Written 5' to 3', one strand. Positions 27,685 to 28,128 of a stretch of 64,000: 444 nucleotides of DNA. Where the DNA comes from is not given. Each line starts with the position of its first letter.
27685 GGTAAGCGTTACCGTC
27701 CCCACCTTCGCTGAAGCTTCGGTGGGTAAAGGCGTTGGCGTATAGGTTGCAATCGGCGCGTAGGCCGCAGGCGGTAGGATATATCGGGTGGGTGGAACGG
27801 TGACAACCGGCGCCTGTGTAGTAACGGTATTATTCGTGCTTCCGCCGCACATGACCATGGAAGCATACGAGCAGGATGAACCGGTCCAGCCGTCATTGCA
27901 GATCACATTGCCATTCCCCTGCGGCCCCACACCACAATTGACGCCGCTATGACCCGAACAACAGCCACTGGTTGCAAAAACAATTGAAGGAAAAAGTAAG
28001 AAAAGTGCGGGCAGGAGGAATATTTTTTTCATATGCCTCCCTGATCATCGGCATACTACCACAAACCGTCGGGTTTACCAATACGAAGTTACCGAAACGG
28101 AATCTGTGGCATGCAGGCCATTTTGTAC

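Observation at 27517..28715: Secreted 10-Cys protein with a TP-rich stalk adjacent to a dedicated DsbB-like oxidase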

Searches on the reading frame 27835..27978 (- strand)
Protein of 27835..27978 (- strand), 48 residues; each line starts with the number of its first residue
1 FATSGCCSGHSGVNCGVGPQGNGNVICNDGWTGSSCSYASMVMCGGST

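Call 21: find_related_loci(query=A2, collection=genome_contigs, flank=8000)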
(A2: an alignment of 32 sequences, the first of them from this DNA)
Query A2 (47 aa) in genome_contigs; peptide patterns used: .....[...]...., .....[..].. (x = any residue, [..] = any of these).
243 stretches matched a pattern; 20 encode a relative of the query (tblastn E <= 1e-3); 20 distinct loci.
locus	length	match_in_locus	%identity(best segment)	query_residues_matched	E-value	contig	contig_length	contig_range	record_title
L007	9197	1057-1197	91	1-47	2e-26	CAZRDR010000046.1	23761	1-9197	MAG TPA_asm: uncultured Gammaproteobacteria bacterium isolate SRP135725_co2_727 genome assembly, contig: k141_5433463, w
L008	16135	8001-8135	87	2-46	2e-23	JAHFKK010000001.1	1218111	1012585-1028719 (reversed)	MAG: Candidatus Gottesmanbacteria bacterium isolate nzgw408 NODE_1_length_1218112_cov_6.992134, whole genome shotgun seq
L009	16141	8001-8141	85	1-47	2e-22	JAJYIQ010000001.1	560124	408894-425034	MAG: bacterium isolate DBS2-1.bin128 NODE_4_length_560124_cov_14.299098, whole genome shotgun sequence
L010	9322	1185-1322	80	1-46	6e-22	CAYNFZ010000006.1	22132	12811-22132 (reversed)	MAG TPA_asm: uncultured Pseudomonadales bacterium isolate SRP214966_co4_92 genome assembly, contig: NODE_1835_length_221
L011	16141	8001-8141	81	1-47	2e-21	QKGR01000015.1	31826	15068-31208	MAG: Candidatus Shapirobacteria bacterium isolate SZUA-533 scaffold_2884, whole genome shotgun sequence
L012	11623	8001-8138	74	1-46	3e-20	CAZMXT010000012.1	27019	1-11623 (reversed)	MAG TPA_asm: uncultured Pseudomonadales bacterium isolate SRP128246_co1_515 genome assembly, contig: NODE_3187_length_27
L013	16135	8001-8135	80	1-45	4e-20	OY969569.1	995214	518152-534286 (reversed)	MAG: Candidatus Gottesmanbacteria bacterium isolate MFD03899.bin.c.1 genome assembly, chromosome: 1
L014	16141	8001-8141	74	1-47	4e-19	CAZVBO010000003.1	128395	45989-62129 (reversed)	MAG TPA_asm: uncultured Pseudomonadales bacterium isolate SRP304446_co1_134 genome assembly, contig: NODE_55_length_1283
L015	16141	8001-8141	70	1-47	3e-18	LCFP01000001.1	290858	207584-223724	MAG: Candidatus Gottesmanbacteria bacterium GW2011_GWA2_43_14 UV73_C0001, whole genome shotgun sequence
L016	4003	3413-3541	72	1-43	3e-18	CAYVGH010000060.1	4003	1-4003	MAG TPA_asm: Candidatus Woesearchaeota archaeon isolate binchicken_co181_131 genome assembly, contig: NODE_53286_length_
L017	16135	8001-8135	69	1-45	9e-18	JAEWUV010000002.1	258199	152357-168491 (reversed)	MAG: Candidatus Parcubacteria bacterium isolate OH_SDB_33 k127_1015672, whole genome shotgun sequence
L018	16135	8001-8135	69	1-45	2e-16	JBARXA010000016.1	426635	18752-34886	MAG: Candidatus Humimicrobiia bacterium isolate MFD12922_ilm_asm_bin4 k127_135881, whole genome shotgun sequence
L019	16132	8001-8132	67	1-45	1e-14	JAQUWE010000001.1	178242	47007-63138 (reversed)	MAG: Bacilli bacterium isolate STD2_183 NODE_164_length_178242_cov_5.186335_Sandtown_D2, whole genome shotgun sequence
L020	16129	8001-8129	74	1-43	1e-17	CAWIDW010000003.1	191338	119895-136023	MAG: uncultured bacterium isolate MFD04540.bin.3.21 genome assembly, contig: contig_3310, whole genome shotgun sequence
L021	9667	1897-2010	63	8-47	5e-11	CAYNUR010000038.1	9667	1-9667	MAG TPA_asm: uncultured Candidatus Peribacteria bacterium isolate binchicken_co237_21 genome assembly, contig: NODE_3888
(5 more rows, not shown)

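Call 29: search_protein_representatives(alignment_id=A2)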
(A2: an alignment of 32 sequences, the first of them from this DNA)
Query: 32 sequences, 47 profile positions. Proteins with E-value up to 0.001 (for the whole library): 1037; up to 1e-10: 353; up to 1e-30: 0. The best 150 are listed.
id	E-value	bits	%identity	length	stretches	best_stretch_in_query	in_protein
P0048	6.4e-28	112.4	-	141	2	1-47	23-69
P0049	2.2e-24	101.1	-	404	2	1-44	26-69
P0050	1.1e-23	98.8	-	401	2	1-45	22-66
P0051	2.0e-23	98.0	-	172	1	1-47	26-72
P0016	6.4e-23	96.4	-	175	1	1-47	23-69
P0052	9.0e-23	95.9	-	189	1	1-47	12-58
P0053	1.5e-22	95.2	-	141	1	1-47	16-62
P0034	2.1e-22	94.7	-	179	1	1-46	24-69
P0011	3.7e-22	93.9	-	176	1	1-47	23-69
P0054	4.9e-22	93.5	-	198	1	1-47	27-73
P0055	6.0e-22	93.2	-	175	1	1-47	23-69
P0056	6.4e-22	93.2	-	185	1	1-46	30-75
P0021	7.5e-22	93.0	-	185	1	1-46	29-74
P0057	1.0e-21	92.5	-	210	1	1-46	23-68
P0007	1.1e-21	92.4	-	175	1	1-47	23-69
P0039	7.4e-16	73.8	-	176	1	1-46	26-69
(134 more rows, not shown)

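Call 31: search_protein_families(library=pfam, alignment_id=A3, max_evalue=0.001)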
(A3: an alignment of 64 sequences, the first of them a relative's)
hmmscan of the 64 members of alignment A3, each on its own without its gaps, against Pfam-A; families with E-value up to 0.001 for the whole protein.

A. member 1, P0049 (404 aa): 0 families

B. families by the number of members that match (of 64 scanned): 15 families
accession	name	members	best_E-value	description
PF00395.25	SLH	6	3e-32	S-layer homology domain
PF12662.13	cEGF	4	1.1e-06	Complement Clr-like EGF-like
PF01471.23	PG_binding_1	2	9.2e-12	Putative peptidoglycan binding domain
PF05887.16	Trypan_PARP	2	2.6e-08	Procyclic acidic repetitive protein (PARP)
PF08239.17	SH3_3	2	6.6e-08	Bacterial SH3 domain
PF13280.12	WYL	1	7.2e-11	WYL domain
PF01396.24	Zn_ribbon_Top1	1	1.2e-09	Topoisomerase DNA binding C4 zinc finger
PF12946.13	EGF_MSP1_1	1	2e-06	MSP1 EGF domain 1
PF06347.19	SH3_4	1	1.1e-05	Bacterial SH3 domain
PF04886.17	PT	1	7.8e-05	PT disordered repeat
PF12947.13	EGF_3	1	9.7e-05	EGF domain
PF02389.20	Cornifin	1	0.00017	Cornifin (SPRR) family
PF12733.13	Cadherin-like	1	0.0002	Cadherin-like beta sandwich domain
PF01826.23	TIL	1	0.00066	Trypsin Inhibitor like cysteine rich domain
PF22257.2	GPR128_N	1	0.00074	GPR128, N-terminal domain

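Call 33: search_solved_structures(query=A2, max_evalue=10, show_alignments=3)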
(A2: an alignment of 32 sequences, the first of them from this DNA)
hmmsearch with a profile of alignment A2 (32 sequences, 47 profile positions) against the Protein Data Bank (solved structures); distinct sequences matched with E-value up to 10: 3.
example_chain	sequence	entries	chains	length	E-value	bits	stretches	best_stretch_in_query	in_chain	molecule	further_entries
7muc_AN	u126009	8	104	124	2e-08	37.1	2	4-37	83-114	Neurogenic locus notch | Neurogenic locus notch protein homolog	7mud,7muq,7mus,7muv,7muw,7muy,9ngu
3mx8_A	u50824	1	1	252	2.6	11.1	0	20-42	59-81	Ribonuclease pancreatic, LINKER, Ribonuclease pancreatic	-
3mwq_A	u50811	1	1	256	2.7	11.1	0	20-42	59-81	Ribonuclease pancreatic, LINKER, Ribonuclease pancreatic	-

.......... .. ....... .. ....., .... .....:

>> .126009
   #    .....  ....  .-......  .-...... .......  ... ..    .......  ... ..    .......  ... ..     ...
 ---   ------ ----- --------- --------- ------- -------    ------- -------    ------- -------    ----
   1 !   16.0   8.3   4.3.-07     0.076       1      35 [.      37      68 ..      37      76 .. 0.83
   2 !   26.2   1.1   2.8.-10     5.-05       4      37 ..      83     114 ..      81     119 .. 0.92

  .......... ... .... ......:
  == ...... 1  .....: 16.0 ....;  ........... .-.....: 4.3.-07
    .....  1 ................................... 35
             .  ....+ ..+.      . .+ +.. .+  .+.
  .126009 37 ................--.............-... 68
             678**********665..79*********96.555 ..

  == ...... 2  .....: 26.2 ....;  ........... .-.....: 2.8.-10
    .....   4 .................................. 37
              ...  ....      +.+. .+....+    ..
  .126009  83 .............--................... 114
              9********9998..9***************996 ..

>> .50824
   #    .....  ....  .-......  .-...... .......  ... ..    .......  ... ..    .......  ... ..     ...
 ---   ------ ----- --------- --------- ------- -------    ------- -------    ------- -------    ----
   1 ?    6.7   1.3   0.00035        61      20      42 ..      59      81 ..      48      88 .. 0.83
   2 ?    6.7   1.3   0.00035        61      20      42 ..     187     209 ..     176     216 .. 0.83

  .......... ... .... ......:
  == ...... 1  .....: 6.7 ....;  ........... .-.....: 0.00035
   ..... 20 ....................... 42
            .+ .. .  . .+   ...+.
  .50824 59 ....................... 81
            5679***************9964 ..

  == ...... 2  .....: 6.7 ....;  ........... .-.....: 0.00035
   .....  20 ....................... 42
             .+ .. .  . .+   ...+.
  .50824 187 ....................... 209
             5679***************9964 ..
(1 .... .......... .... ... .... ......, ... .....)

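Call 42: find_related_loci(query=A4, collection=viral_contigs, flank=6000)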
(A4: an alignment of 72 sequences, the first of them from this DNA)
Query A4 (48 aa) in viral_contigs; peptide patterns used: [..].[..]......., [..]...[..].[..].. (x = any residue, [..] = any of these).
221 stretches matched a pattern; 7 encode a relative of the query (tblastn E <= 1e-3); 7 distinct loci.
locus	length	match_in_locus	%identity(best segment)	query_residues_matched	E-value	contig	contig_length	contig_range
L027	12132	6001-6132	57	1-44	1e-14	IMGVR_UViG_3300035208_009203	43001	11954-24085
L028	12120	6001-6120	53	9-48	3e-10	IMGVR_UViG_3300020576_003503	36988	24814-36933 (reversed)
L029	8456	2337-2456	53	9-48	3e-10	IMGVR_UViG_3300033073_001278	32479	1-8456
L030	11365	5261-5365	47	1-37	4e-6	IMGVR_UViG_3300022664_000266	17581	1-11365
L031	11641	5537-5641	47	1-37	5e-6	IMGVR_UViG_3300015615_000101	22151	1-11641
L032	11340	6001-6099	50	2-37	8e-6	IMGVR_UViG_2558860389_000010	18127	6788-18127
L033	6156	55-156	50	1-37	2e-5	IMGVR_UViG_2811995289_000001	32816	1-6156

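Call 45: predict_structure(alignment_id=A4)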
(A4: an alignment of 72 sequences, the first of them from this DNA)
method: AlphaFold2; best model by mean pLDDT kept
length: 48 residues; sequences in the alignment: 72
mean_pLDDT: 81.8   pTM: 0.61
mean pLDDT of the five models: 81.8, 81.6, 77.1, 76.8, 76.4
residues with pLDDT >= 90: 12; 70-90: 29; 50-70: 5; < 50: 2
segments of 3 or more residues with pLDDT < 50: none
pLDDT, mean of each block of 10 residues (from residue 1): 71 88 91 87 69
secondary structure, 60 per line:
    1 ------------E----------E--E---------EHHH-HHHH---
elements in order: H42-45

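Call 49: fold_search(model_id=the predicted structure, library=pdb)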
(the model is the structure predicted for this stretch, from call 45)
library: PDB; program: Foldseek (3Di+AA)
matches with E <= 10: 0; with E <= 0.001: 0
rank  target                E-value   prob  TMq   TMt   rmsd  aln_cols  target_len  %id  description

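Call 50: search_protein_families(library=pfam, proteins=[P0049], max_evalue=10)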
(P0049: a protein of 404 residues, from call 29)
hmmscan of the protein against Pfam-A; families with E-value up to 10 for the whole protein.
P0049 (404 aa): 2 families
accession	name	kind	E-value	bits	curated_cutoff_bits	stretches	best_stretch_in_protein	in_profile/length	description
PF12946.13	EGF_MSP1_1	-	0.064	13.7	27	1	314-329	22-37/37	MSP1 EGF domain 1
PF12662.13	cEGF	-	0.26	11.6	26.6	1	314-328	3-19/24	Complement Clr-like EGF-like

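Call 85: search_protein_families(library=phrogs, proteins=[L030:5195-5899:+, L027:5824-6852:+, L033:1-291:+], max_evalue=0.01)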
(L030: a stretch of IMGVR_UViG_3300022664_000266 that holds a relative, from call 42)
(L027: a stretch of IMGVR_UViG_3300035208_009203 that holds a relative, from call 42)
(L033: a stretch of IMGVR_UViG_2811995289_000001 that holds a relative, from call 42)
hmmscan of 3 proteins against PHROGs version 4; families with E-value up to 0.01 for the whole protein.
L030:5195-5899:+ (235 aa): 2 families
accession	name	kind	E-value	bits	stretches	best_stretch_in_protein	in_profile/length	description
phrog_6000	-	unknown function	2.7e-06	28.1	1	6-55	3-51/56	-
phrog_1727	-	tail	0.0052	15.4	1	92-178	635-720/1174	tail protein and host specificity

L027:5824-6852:+ (343 aa): 0 families

L033:1-291:+ (97 aa): 1 family
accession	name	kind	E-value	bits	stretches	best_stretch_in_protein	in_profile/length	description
phrog_6000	-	unknown function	1.6e-08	35.2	1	4-50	5-51/56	-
